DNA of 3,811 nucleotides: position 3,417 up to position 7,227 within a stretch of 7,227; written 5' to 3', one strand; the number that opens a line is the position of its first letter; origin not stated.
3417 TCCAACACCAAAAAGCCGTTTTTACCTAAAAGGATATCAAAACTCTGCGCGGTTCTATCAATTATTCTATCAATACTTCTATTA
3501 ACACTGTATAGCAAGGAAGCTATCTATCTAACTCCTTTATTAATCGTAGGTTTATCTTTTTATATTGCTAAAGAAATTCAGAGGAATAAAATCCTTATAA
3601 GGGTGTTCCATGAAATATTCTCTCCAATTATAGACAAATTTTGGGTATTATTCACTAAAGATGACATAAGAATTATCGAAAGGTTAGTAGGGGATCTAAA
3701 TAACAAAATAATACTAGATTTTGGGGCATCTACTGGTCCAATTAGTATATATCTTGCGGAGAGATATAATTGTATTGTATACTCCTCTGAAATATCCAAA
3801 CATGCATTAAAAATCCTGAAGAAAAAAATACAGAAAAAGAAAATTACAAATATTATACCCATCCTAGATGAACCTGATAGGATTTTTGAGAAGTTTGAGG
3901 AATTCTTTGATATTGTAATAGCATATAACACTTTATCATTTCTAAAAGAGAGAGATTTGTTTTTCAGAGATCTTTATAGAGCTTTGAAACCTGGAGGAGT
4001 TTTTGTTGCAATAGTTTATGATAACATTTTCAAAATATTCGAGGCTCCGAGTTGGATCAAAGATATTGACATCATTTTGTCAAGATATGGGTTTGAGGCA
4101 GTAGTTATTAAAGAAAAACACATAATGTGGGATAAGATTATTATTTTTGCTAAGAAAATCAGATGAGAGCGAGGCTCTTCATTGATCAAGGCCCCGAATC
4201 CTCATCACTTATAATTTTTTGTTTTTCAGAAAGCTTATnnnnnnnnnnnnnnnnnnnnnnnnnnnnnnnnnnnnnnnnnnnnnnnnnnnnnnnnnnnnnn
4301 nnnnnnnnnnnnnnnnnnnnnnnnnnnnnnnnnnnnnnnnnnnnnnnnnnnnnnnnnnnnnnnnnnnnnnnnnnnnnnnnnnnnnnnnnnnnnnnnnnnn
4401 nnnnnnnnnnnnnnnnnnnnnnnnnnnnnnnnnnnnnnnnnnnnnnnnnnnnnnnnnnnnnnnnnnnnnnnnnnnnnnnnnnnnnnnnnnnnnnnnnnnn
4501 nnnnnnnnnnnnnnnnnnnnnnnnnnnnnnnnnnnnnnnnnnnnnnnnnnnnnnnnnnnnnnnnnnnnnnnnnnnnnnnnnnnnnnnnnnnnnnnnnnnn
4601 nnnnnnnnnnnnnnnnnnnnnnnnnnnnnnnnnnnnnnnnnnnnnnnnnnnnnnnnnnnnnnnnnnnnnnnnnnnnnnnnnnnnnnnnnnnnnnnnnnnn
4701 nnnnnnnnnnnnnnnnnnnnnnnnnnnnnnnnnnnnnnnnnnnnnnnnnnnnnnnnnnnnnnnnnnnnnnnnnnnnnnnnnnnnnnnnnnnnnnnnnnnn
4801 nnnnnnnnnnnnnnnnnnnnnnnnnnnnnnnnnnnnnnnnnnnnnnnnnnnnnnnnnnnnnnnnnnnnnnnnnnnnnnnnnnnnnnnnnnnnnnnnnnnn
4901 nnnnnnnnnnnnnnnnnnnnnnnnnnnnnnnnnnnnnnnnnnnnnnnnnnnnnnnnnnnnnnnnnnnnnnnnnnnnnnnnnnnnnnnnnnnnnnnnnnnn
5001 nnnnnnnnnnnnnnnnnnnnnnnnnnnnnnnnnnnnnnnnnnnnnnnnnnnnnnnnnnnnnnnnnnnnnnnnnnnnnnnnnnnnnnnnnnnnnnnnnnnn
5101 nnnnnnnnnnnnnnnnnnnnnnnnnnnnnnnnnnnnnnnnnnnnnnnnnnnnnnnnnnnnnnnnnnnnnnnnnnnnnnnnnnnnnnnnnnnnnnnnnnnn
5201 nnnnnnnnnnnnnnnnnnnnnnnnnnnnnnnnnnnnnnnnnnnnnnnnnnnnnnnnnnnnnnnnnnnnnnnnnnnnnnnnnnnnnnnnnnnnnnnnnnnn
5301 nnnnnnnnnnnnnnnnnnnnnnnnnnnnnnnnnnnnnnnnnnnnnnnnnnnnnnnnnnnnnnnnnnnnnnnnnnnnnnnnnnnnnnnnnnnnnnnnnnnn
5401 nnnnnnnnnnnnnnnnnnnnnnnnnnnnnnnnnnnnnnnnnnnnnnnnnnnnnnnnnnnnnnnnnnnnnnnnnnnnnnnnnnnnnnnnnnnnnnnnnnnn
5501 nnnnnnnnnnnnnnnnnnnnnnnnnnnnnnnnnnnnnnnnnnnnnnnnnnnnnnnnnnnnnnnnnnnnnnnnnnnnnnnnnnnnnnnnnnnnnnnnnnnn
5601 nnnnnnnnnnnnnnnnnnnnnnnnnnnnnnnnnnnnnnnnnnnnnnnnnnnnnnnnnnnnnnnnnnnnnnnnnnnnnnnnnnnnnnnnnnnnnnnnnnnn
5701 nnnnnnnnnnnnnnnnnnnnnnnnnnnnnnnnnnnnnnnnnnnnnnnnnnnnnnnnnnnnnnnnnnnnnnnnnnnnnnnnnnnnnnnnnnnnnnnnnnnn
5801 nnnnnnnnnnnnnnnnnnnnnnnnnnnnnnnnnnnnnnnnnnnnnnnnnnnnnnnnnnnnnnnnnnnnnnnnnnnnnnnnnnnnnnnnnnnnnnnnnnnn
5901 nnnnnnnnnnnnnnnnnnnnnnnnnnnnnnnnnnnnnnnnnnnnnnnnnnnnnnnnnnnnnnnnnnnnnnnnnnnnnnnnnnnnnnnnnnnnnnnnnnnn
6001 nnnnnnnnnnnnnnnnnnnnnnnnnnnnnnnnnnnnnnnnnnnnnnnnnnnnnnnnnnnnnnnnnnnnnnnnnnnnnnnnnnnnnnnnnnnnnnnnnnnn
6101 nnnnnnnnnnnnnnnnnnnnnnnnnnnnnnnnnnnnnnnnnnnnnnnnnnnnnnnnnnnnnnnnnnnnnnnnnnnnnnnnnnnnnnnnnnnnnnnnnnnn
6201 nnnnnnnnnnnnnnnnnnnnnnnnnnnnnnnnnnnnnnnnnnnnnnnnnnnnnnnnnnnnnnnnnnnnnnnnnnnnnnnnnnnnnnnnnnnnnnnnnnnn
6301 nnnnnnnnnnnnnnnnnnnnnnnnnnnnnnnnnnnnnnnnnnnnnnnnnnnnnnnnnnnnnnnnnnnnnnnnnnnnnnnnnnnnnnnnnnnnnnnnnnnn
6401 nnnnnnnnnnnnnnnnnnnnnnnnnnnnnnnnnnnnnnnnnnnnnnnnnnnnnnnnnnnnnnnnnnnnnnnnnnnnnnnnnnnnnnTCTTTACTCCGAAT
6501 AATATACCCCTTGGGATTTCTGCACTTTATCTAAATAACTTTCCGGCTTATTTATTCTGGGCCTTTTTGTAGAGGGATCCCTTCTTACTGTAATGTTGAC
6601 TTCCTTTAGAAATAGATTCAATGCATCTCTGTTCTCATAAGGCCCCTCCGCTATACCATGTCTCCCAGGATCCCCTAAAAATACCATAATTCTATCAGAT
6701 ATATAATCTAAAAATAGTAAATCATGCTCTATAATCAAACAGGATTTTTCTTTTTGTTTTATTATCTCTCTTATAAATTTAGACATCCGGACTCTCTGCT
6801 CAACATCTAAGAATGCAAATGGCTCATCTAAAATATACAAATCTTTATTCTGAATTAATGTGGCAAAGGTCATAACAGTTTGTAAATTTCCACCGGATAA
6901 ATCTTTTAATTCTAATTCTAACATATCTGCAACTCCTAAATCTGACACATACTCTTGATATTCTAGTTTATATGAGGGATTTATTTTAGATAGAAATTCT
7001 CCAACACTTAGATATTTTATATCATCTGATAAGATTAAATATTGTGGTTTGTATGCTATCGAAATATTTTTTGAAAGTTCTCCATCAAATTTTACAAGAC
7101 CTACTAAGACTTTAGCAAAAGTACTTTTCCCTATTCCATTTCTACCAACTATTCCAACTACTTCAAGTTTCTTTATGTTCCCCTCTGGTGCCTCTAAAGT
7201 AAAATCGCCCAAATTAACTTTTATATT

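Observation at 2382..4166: In-frame fusion of a 12-TM APC-type permease with a cytoplasmic SAM-methyltransferase domain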

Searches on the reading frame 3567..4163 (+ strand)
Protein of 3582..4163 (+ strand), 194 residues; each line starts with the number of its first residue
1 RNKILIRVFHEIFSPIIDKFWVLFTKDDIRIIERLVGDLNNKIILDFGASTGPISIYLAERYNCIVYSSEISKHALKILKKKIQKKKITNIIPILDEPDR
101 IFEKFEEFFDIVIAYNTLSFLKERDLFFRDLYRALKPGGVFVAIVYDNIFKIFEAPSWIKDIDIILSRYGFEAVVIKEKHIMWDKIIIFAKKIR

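Call 17: find_homologous_proteins(query=window:3582-4163:+, max_evalue=0.01)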
Query window:3582-4163:+: 267 candidates shared short words with the query, none scored E <= 0.01.
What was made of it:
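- Tried and rejected: The word-indexed homologue search with the MTase part alone found nothing (call 17).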

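Call 53: search_solved_structures(query=A3, max_evalue=0.001)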
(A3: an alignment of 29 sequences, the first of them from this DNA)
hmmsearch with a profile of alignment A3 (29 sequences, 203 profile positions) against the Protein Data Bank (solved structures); distinct sequences matched with E-value up to 0.001: 319 (the best 60 are shown).
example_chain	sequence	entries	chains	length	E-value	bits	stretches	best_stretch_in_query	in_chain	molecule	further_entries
5wp5_A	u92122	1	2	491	9.5e-27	97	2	34-166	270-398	Phosphomethylethanolamine N-methyltransferase 2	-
5wp4_A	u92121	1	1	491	3e-25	92.1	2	34-157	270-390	Phosphoethanolamine N-methyltransferase 1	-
3mgg_A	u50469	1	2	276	4.4e-23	85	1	46-154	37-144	Methyltransferase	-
3dh0_A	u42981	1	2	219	1.2e-20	77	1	36-155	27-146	SAM dependent methyltransferase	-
3bus_A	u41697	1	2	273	1.6e-17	66.8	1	35-154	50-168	Methyltransferase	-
9whw_B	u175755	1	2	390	4.3e-17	65.4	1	42-153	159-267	N-methyltransferase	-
4krh_A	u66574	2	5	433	7.7e-17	64.6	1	37-194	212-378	Phosphoethanolamine N-methyltransferase 2 | Phospholethanolamine N-methyltransferase 2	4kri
4ine_A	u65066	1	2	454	3.4e-16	62.5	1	34-191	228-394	Protein PMT-2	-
6p3m_A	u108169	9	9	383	7.1e-16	61.4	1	40-146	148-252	tetrahydroprotoberberine N-methyltransferase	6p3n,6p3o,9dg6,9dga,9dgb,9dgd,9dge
9dg9_A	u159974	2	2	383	1.2e-15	60.8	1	40-146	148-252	Tetrahydroprotoberberine N-methyltransferase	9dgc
9dg8_A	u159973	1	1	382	1.3e-15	60.6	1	40-146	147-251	Tetrahydroprotoberberine N-methyltransferase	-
9dg7_A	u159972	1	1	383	1.3e-15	60.6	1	40-146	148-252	Tetrahydroprotoberberine N-methyltransferase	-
5kn4_A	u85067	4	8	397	1.4e-15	60.5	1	41-148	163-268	Pavine N-methyltransferase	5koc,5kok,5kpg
6uv6_A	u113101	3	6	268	1.7e-15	60.2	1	36-156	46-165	D-glucose O-methyltransferase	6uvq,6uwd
3dlc_A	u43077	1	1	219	3.2e-15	59.3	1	6-149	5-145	Putative S-adenosyl-L-methionine-dependent Methyltransferase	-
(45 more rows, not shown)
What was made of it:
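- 3705..4163 (+): Class I SAM-methyltransferase core, aa 442-594: seven beta strands in Rossmann-like order. Profile against PDB sequences: AtPMT2 at 9.5e-27 (call 53).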

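Call 59: predict_structure(alignment_id=A3)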
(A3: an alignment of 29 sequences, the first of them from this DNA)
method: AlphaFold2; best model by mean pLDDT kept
length: 199 residues; sequences in the alignment: 29
mean_pLDDT: 93.2   pTM: 0.90
mean pLDDT of the five models: 93.2, 91.6, 91.5, 90.8, 89.9
residues with pLDDT >= 90: 156; 70-90: 39; 50-70: 4; < 50: 0
segments of 3 or more residues with pLDDT < 50: none
pLDDT, mean of each block of 10 residues (from residue 1): 74 85 82 92 97 96 97 96 98 98 92 98 93 98 98 89 95 98 94 96
secondary structure, 60 per line:
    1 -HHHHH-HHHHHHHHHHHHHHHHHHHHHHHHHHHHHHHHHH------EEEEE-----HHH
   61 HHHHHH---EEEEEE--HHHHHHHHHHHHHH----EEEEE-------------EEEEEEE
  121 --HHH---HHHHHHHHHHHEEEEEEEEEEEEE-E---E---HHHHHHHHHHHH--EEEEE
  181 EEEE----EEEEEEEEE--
elements in order: H2-6 H8-41 E48-52 H58-66 E70-75 H78-91 E96-100 E114-120 H129-139 E140-152 H162-173 E176-184 E189-197

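Call 64: fold_search(model_id=the predicted structure, library=pdb)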
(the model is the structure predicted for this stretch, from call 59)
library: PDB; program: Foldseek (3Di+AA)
matches with E <= 10: 1950; with E <= 0.001: 1515
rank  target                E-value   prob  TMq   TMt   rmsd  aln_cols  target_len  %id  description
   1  4kri_A                1.1e-11  1.00  0.71  0.34   5.4       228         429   17  Haemonchus contortus Phospholethanolamine N-methyltransferase 2 in complex with phosphomonomethylethanolamine and S-ad (released 2013-09-25)
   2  4ine_A                3.4e-11  1.00  0.71  0.35   6.2       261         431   16  Crystal structure of N-methyl transferase (PMT-2) from Caenorhabditis elegant complexed with S-adenosyl homocysteine a (released 2014-01-15)
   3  3dh0_A                4.4e-11  1.00  0.68  0.72   3.2       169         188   18  Crystal structure of a SAM dependent methyltransferase from Aquifex aeolicus (released 2008-07-15)
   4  4ine_B                5.9e-11  1.00  0.74  0.36   5.5       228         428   15  Crystal structure of N-methyl transferase (PMT-2) from Caenorhabditis elegant complexed with S-adenosyl homocysteine a (released 2014-01-15)
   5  4pne_A                6.2e-11  1.00  0.73  0.55   2.9       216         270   14  Crystal Structure of the [4+2]-Cyclase SpnF (released 2015-02-18)
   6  4kri_C                7.0e-11  1.00  0.71  0.34   5.9       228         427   16  Haemonchus contortus Phospholethanolamine N-methyltransferase 2 in complex with phosphomonomethylethanolamine and S-ad (released 2013-09-25)
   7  4pne_B                8.4e-11  1.00  0.72  0.53   4.9       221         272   14  Crystal Structure of the [4+2]-Cyclase SpnF (released 2015-02-18)
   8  5wp5_B                9.5e-11  1.00  0.70  0.31   4.5       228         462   14  Arabidopsis thaliana phosphoethanolamine N-methyltransferase 2 (AtPMT2) in complex with SAH (released 2017-11-15)
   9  5dpm                  1.0e-10  1.00  0.72  0.70   4.0       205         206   13  Crystal structure of UbiG mutant in complex with SAH (released 2016-09-21)
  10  4krh_A                1.1e-10  1.00  0.71  0.34   5.9       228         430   16  SeMet Haemonchus contortus Phosphoethanolamine N-methyltransferase 2 in complex with S-adenosyl-L-methionine (released 2013-09-25)
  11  5gm1_B                1.2e-10  1.00  0.72  0.52   5.3       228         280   13  Crystal structure of methyltransferase TleD complexed with SAH (released 2016-09-28)
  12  4kri_B                1.4e-10  1.00  0.69  0.33   6.0       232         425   16  Haemonchus contortus Phospholethanolamine N-methyltransferase 2 in complex with phosphomonomethylethanolamine and S-ad (released 2013-09-25)
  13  6mro                  1.7e-10  1.00  0.69  0.71   3.4       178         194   21  Crystal structure of methyl transferase from Methanosarcina acetivorans at 1.6 Angstroms resolution, Northeast Structura (released 2018-10-24)
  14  5gm2_J                1.7e-10  1.00  0.69  0.52   5.3       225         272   14  Crystal structure of methyltransferase TleD complexed with SAH and teleocidin A1 (released 2016-09-28)
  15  4kdr                  1.7e-10  1.00  0.71  0.69   4.1       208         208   14  Crystal Structure of UBIG/SAH complex (released 2014-04-30)
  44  8ys9_B                8.6e-10  1.00  0.72  0.70   4.9       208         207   16  Crystal structure of Phosphatidylethanolamine N-methyltransferase from R. thermophilum complexed with DMPE and SAH (released 2024-10-16)
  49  3dh0_B                9.7e-10  1.00  0.67  0.70   3.1       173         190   19  Crystal structure of a SAM dependent methyltransferase from Aquifex aeolicus (released 2008-07-15)
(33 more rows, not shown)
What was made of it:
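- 3705..4163 (+): Foldseek matches to PMT-2, 3dh0, UbiG, Coq5 and PmtA (call 64).
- On Class I SAM-dependent methyltransferase (Methyltransf_11/25/12/31): Foldseek probability 1.00 to many class I MTases (call 64).
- On Phosphoethanolamine N-methyltransferase (PMT): TM-score normalised to the target is 0.31-0.36 (call 64).
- The nearest sequence and structural neighbours are small-molecule methyltransferases, led by phosphoethanolamine N-methyltransferases (calls 53, 64). Structural neighbours include enzymes that work at the membrane surface: UbiG, Coq5 and the bacterial phosphatidylethanolamine N-methyltransferase 8ys9 (call 64).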

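Call 86: search_protein_families(library=ncbifam, alignment_id=A3, max_evalue=0.00001)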
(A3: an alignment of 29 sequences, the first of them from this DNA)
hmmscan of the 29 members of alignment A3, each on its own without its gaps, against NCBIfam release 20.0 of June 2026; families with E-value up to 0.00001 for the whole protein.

A. member 1, seq(199 aa): 10 families
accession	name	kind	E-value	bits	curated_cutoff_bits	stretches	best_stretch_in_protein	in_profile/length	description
NF011529.0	PRK14968.1-3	equivalog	2.1e-09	37.1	162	1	32-122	22-106/198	putative methyltransferase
NF052510.1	methyltran_MpqE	exception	7.2e-09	35.4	335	1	41-150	42-153/234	methyl-plastoquinone biosynthesis methyltransferase MpqE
NF047730.1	tRNAMtaseTrm5b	equivalog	1.7e-08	34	600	1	45-181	181-308/330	tRNA (guanine(37)-N1)-methyltransferase Trm5b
TIGR01983.1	UbiG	equivalog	1.1e-07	31.4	102.95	1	31-147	34-150/228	bifunctional 2-polyprenyl-6-hydroxyphenol methylase/3-demethylubiquinol 3-O-methyltransferase UbiG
NF043040.1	corrin_prot_MT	hypoth_equivalog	1.5e-07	31.1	180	1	39-147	33-146/216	corrinoid protein-associated methyltransferase CpaM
NF041675.1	sarc_dimgly_tmase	equivalog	5.5e-07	29.8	550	1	45-148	66-169/278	sarcosine/dimethylglycine N-methyltransferase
NF008264.0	PRK11036.1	equivalog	1.2e-06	28.2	366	1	46-152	45-151/261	tRNA uridine 5-oxyacetic acid(34) methyltransferase CmoM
TIGR02072.1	BioC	equivalog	2e-06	27.8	184.95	1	38-147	25-131/244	malonyl-ACP O-methyltransferase BioC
NF041820.1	daptide_MTase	equivalog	2e-06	27.4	175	1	30-150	22-144/243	daptide-type RiPP biosynthesis methyltransferase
TIGR00536.1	hemK_fam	subfamily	2.1e-06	27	115.5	1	47-118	116-187/286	HemK family protein methyltransferase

B. families by the number of members that match (of 29 scanned): 74 families (the first 25 are shown)
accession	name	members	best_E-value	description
TIGR02072.1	BioC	25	4.4e-17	malonyl-ACP O-methyltransferase BioC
NF001243.0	PRK00216.1-4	23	3.5e-20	demethylmenaquinone methyltransferase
TIGR02752.1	MenG_heptapren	23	7.5e-18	demethylmenaquinone methyltransferase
NF001244.0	PRK00216.1-5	22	1.2e-19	bifunctional demethylmenaquinone methyltransferase/2-methoxy-6-polyprenyl-1,4-benzoquinol methylase UbiE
TIGR01983.1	UbiG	21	2.3e-15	bifunctional 2-polyprenyl-6-hydroxyphenol methylase/3-demethylubiquinol 3-O-methyltransferase UbiG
NF052510.1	methyltran_MpqE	20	5.8e-17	methyl-plastoquinone biosynthesis methyltransferase MpqE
NF041536.1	ArsM_DUF2284_UU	19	5.1e-20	arsenite methyltransferase/DUF2284 domain selenoprotein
TIGR02469.1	CbiT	19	1.1e-13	precorrin-6Y C5,15-methyltransferase (decarboxylating) subunit CbiT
TIGR01934.1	MenG_MenH_UbiE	18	5.6e-16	ubiquinone/menaquinone biosynthesis methyltransferase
NF043040.1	corrin_prot_MT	18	4.4e-14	corrinoid protein-associated methyltransferase CpaM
NF001240.0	PRK00216.1-1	17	4.2e-15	bifunctional demethylmenaquinone methyltransferase/2-methoxy-6-polyprenyl-1,4-benzoquinol methylase UbiE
NF047649.1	MTase_UXPK_star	16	2.4e-19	methyltransferase/UXPK-star double selenoprotein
NF041537.1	ArsM_AhpD_UU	16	1.1e-18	arsenite methyltransferase/AhpD domain selenoprotein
TIGR02021.1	BchM-ChlM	16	9.2e-12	magnesium protoporphyrin IX methyltransferase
NF008823.0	PRK11873.1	12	9.4e-19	arsenite methyltransferase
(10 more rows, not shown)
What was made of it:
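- MenG/UbiE models are hit by 22-23 of 29 (call 86).
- Tried and rejected: An arsenite-methyltransferase reading was considered because of sub-threshold ArsM hits (call 86).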

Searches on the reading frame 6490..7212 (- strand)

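Call 3: search_protein_families(library=pfam, proteins=[window:6490-7212:-], max_evalue=0.01)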
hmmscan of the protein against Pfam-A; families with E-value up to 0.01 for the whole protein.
window:6490-7212:- (240 aa): 4 families
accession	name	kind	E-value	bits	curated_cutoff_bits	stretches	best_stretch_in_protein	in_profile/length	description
PF00005.33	ABC_tran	-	1.5e-14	55.2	25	1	11-133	6-137/137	ABC transporter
PF13304.12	AAA_21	-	3.9e-05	24.3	27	0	19-39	2-22/304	AAA domain, putative AbiEii toxin, Type IV TA system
PF02463.25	SMC_N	-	0.00014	21.9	40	0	96-161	128-195/220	RecF/RecN/SMC N terminal domain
PF20720.3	nSTAND3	-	0.0059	16.8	27.2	0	14-37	15-38/155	Novel STAND NTPase 3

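Call 4: search_protein_families(library=ncbifam, proteins=[window:6490-7212:-], max_evalue=0.01)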
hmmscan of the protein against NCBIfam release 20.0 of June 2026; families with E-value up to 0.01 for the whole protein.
window:6490-7212:- (240 aa): 174 families (the best 25 are shown)
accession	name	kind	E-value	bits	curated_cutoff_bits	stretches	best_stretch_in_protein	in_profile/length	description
NF009945.0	PRK13409.1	equivalog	2.7e-85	287.3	469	1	2-239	352-589/592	ribosome biogenesis/translation initiation ATPase RLI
NF000355.4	ribo_prot_ABC_F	equivalog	8.2e-24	84.3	380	1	7-176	19-185/499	ribosomal protection-like ABC-F family protein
NF040873.1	AztA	equivalog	2.2e-22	79.6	220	1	9-166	11-180/191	zinc ABC transporter ATP-binding protein AztA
NF000167.2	ABCF_Lsa_all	exception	1.1e-18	67.5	750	1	12-176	331-490/492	Lsa family ABC-F type ribosomal protection protein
TIGR04520.1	ECF_ATPase_1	equivalog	1.3e-18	67.4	315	2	86-178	118-209/269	energy-coupling factor transporter ATPase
NF007090.0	PRK09544.1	equivalog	2.4e-17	63.2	306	1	13-173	27-189/251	zinc ABC transporter ATP-binding protein ZnuC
TIGR04521.1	ECF_ATPase_2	equivalog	2e-16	59.9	330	2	95-178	135-218/279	energy-coupling factor transporter ATPase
NF007739.0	PRK10419.1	subfamily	2.9e-16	59.8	354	2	99-178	146-225/268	nickel ABC transporter ATP-binding protein NikE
NF010156.0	PRK13635.1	equivalog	1e-15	57.7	392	2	88-228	124-264/279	energy-coupling factor ABC transporter ATP-binding protein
NF040933.2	ABC_arch_GlcV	equivalog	1e-15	57.5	450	1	87-178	124-215/357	glucose ABC transporter ATP-binding protein GlcV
TIGR02769.1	nickel_nikE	equivalog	1.1e-15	57.8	332.55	2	98-178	144-224/265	nickel import ATP-binding protein NikE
TIGR01277.1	thiQ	equivalog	1.9e-15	57.1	245.05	1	12-177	20-201/213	thiamine ABC transporter ATP-binding protein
NF011659.0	PRK15079.1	equivalog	2e-15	56.4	540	2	103-187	163-248/334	murein tripeptide/oligopeptide ABC transporter ATP binding protein OppF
TIGR03719.1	ABC_ABC_ChvD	subfamily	2.7e-15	56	806.75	1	12-194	344-528/552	energy-dependent translational throttle protein EttA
TIGR02315.1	ABC_phnC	equivalog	4e-15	55.9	266.1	1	86-176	127-217/243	phosphonate ABC transporter ATP-binding protein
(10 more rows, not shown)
